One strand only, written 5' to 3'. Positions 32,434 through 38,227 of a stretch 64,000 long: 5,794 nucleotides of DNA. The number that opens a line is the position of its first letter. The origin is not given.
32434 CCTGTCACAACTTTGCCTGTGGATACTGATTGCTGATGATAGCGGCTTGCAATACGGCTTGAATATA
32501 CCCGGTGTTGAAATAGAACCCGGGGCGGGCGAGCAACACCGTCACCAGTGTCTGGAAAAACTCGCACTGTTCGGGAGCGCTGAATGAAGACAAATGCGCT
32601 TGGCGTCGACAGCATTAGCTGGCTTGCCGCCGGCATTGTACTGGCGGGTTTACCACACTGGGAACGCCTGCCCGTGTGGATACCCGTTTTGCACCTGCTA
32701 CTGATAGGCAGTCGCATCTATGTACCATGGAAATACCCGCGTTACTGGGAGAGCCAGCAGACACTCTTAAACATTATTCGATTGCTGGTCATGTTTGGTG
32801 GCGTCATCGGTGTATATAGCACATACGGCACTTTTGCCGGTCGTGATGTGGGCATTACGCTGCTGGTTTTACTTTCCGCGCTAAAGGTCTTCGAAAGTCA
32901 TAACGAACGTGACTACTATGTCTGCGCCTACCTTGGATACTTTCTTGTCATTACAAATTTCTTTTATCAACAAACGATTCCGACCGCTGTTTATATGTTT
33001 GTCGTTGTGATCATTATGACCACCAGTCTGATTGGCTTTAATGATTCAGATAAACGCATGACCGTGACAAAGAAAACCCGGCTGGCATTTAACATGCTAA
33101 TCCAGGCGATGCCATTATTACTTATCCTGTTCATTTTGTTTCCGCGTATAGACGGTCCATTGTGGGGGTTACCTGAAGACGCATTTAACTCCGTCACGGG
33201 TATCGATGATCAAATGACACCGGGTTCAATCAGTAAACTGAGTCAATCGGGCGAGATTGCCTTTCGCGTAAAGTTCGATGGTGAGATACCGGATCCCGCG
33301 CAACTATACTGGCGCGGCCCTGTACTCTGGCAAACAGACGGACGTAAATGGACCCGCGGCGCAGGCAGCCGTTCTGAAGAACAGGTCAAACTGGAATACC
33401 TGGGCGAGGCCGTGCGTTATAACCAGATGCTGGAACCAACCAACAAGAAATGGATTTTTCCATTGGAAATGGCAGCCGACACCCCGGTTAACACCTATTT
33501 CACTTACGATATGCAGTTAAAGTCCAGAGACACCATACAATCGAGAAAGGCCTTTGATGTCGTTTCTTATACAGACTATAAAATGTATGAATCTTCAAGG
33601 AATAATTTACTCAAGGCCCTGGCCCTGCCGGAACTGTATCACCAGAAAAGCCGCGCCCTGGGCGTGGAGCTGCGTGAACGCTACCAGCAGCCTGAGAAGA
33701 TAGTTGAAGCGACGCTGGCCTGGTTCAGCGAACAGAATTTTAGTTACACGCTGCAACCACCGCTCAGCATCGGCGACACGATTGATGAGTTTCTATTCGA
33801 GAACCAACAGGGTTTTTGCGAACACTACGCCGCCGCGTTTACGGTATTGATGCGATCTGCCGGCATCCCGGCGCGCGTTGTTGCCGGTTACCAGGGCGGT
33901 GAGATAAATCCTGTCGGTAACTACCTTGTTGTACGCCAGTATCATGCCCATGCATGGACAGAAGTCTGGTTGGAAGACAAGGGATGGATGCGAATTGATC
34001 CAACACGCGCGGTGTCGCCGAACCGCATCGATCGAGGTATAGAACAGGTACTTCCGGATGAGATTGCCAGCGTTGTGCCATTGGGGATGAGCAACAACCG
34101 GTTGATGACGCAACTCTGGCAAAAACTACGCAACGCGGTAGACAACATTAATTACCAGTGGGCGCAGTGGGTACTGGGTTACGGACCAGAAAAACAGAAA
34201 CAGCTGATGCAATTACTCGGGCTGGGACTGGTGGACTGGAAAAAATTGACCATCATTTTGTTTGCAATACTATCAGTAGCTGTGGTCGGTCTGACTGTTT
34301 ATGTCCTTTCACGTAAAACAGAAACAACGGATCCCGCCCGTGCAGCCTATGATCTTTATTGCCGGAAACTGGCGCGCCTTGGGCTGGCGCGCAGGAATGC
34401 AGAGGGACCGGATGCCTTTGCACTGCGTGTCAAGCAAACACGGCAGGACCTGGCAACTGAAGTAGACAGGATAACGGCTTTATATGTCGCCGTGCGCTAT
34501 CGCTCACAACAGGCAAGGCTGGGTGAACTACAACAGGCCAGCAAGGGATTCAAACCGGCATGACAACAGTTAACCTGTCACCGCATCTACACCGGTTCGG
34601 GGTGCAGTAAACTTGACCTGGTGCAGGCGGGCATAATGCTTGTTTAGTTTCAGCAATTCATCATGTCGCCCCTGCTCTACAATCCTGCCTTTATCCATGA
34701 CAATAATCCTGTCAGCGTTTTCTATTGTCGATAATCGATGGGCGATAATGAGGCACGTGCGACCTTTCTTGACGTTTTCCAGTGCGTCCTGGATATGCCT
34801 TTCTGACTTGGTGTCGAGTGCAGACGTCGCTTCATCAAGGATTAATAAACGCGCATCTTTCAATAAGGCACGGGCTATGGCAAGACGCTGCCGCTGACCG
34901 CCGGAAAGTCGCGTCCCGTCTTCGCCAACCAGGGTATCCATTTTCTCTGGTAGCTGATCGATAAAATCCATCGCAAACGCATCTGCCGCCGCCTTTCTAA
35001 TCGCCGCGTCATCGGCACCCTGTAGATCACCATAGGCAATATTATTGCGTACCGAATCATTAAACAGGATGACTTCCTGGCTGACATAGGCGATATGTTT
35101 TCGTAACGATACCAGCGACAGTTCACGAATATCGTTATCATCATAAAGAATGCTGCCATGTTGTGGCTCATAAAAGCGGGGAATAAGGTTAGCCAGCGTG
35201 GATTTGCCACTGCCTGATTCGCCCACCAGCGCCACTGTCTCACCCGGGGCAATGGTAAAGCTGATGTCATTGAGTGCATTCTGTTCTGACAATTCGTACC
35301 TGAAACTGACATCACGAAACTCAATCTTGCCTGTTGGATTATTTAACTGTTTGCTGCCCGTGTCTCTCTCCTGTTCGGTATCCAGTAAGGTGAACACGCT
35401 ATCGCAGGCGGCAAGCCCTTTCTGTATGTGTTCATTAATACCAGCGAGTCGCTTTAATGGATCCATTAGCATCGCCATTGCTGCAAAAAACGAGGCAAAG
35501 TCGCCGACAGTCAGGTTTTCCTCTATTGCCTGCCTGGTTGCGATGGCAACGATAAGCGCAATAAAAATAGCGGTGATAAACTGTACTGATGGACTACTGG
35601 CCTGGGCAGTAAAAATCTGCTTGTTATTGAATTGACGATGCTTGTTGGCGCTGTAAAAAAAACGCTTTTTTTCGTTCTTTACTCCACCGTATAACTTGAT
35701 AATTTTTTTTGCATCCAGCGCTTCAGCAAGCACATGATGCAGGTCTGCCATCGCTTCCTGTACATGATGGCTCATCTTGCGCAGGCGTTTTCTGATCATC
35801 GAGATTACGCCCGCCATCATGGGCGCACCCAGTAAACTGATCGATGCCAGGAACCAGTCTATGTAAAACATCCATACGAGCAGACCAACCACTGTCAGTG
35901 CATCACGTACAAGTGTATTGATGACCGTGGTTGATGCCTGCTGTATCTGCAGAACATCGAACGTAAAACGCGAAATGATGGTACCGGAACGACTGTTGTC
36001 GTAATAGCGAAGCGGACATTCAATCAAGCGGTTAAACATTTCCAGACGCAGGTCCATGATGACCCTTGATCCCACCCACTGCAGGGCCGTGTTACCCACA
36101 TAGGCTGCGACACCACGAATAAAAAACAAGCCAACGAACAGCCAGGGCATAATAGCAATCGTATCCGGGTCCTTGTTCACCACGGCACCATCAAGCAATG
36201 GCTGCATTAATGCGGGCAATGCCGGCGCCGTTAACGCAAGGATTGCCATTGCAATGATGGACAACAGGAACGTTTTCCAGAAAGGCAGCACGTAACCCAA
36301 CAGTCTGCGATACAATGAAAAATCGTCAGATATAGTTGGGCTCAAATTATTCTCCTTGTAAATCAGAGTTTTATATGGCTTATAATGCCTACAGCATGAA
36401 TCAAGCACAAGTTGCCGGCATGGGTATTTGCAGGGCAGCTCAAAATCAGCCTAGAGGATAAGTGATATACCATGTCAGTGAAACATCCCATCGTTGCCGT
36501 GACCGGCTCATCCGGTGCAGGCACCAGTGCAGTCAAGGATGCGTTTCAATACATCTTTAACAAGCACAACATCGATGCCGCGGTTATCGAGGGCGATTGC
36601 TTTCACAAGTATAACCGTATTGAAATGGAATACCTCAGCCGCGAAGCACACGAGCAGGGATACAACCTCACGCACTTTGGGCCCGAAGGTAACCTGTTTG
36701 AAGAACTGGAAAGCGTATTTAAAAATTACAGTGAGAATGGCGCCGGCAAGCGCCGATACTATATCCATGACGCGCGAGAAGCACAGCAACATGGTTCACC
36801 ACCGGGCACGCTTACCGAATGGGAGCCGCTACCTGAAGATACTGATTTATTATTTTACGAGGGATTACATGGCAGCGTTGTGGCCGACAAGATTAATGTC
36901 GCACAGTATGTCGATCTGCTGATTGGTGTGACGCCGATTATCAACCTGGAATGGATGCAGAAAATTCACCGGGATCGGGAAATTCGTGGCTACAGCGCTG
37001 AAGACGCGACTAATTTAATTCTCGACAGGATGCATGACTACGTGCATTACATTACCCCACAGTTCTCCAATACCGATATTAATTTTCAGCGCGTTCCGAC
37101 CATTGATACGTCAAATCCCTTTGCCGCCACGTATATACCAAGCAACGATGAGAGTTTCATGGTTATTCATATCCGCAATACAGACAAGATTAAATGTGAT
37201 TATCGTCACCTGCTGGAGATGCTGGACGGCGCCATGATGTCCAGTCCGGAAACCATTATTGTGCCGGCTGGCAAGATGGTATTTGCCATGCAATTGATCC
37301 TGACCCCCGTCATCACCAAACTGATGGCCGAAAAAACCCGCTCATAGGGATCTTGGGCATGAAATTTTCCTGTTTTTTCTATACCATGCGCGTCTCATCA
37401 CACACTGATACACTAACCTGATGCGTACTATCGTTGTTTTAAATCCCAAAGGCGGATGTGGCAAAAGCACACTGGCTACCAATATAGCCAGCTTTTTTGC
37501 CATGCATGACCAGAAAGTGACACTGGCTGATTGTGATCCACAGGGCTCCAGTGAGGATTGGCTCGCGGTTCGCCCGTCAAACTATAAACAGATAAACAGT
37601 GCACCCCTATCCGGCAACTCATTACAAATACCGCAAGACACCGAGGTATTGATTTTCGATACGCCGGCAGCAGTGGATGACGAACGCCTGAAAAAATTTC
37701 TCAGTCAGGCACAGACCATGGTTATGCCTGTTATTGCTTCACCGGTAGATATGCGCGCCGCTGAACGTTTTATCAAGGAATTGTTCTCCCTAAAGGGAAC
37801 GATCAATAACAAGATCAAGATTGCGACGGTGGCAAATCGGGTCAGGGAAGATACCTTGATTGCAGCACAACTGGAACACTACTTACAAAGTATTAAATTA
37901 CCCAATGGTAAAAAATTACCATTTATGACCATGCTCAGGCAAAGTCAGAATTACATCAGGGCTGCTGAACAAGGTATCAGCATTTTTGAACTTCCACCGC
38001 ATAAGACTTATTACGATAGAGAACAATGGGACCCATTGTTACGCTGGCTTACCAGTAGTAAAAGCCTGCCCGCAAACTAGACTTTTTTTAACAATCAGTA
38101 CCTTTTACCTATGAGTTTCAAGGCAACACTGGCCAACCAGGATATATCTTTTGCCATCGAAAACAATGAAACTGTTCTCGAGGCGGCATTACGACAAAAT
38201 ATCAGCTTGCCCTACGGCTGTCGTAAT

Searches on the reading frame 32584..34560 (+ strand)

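Call 12: search_protein_families(library=pfam, proteins=[window:32584-34560:+], max_evalue=0.001)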
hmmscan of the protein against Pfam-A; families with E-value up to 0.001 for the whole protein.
window:32584-34560:+ (659 aa): 3 families
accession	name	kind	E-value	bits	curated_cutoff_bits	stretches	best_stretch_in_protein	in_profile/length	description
PF11992.13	TgpA_N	-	1.3e-68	231.9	30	1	13-332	1-330/333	TgpA N-terminal domain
PF01841.26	Transglut_core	-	4.1e-24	85.4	23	1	360-473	4-108/108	Transglutaminase-like superfamily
PF13559.11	DUF4129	-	1.4e-11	44.7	24.8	1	588-652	1-64/69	Domain of unknown function (DUF4129)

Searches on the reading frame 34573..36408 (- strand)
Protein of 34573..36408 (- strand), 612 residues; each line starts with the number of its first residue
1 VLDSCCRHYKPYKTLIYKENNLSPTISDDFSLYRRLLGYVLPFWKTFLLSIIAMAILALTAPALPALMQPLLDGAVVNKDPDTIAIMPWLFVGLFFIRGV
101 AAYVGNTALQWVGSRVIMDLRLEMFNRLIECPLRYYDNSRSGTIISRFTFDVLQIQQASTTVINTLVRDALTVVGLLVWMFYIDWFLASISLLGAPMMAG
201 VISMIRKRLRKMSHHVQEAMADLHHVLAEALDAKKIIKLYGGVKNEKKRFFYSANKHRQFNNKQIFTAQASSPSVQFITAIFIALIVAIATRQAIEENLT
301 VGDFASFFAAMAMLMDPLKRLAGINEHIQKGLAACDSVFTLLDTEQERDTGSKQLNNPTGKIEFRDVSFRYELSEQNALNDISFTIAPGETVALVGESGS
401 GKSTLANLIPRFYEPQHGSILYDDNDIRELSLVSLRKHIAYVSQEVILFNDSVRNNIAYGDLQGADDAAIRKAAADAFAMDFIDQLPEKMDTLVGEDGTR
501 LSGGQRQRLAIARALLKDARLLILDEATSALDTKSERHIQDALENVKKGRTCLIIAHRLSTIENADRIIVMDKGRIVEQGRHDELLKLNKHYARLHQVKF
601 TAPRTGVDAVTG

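Call 12: search_protein_families(library=pfam, proteins=[window:34573-36408:-], max_evalue=0.001)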
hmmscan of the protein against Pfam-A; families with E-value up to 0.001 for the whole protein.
window:34573-36408:- (612 aa): 9 families
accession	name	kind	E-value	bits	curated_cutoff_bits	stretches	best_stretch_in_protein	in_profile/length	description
PF00664.28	ABC_membrane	-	1.3e-51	176.3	28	1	48-318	2-274/274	ABC transporter transmembrane region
PF00005.33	ABC_tran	-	2e-37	129.3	25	1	379-529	1-137/137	ABC transporter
PF02463.25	SMC_N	-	9.4e-08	32.2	40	1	500-572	136-212/220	RecF/RecN/SMC N terminal domain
PF13191.12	AAA_16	-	4.7e-05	24.4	32.6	1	390-549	25-162/167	AAA ATPase domain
PF13401.12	AAA_22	-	0.00011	23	27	1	392-550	8-117/130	AAA domain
PF00270.35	DEAD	-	0.00015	22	26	1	386-551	11-152/167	DEAD/DEAH box helicase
PF00006.31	ATP-synt_ab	-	0.00016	21.8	29.5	0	381-411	6-36/213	ATP synthase alpha/beta family, nucleotide-binding domain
PF09818.15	ABC_ATPase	-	0.00041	19.9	23.2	0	481-553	139-211/283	P-loop domain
PF03193.22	RsgA_GTPase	-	0.0006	20.1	30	0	371-409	89-126/174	RsgA GTPase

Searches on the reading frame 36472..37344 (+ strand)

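Call 12: search_protein_families(library=pfam, proteins=[window:36472-37344:+], max_evalue=0.001)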
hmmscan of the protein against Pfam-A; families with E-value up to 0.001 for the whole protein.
window:36472-37344:+ (291 aa): 1 family
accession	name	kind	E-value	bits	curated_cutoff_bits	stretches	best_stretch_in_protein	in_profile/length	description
PF00485.24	PRK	-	7.9e-62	209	22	1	7-214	1-196/196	Phosphoribulokinase / Uridine kinase family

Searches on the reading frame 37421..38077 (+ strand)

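Call 33: search_protein_families(library=pfam, proteins=[window:37421-38077:+], max_evalue=0.000001)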
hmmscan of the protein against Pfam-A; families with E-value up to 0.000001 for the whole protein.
window:37421-38077:+ (219 aa): 4 families
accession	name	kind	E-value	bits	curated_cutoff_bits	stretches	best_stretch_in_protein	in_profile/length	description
PF01656.29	CbiA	-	1.6e-16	60.9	25.4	1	4-187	1-124/125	CobQ/CobB/MinD/ParA nucleotide binding domain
PF13614.12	AAA_31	-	3.1e-13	50.5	27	1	1-131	1-110/177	AAA domain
PF10609.15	ParA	-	2.4e-09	37.4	27.1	1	2-45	4-47/246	NUBPL iron-transfer P-loop NTPase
PF09140.17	MipZ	-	2.7e-07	30.6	20.7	0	3-44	2-44/262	ATPase MipZ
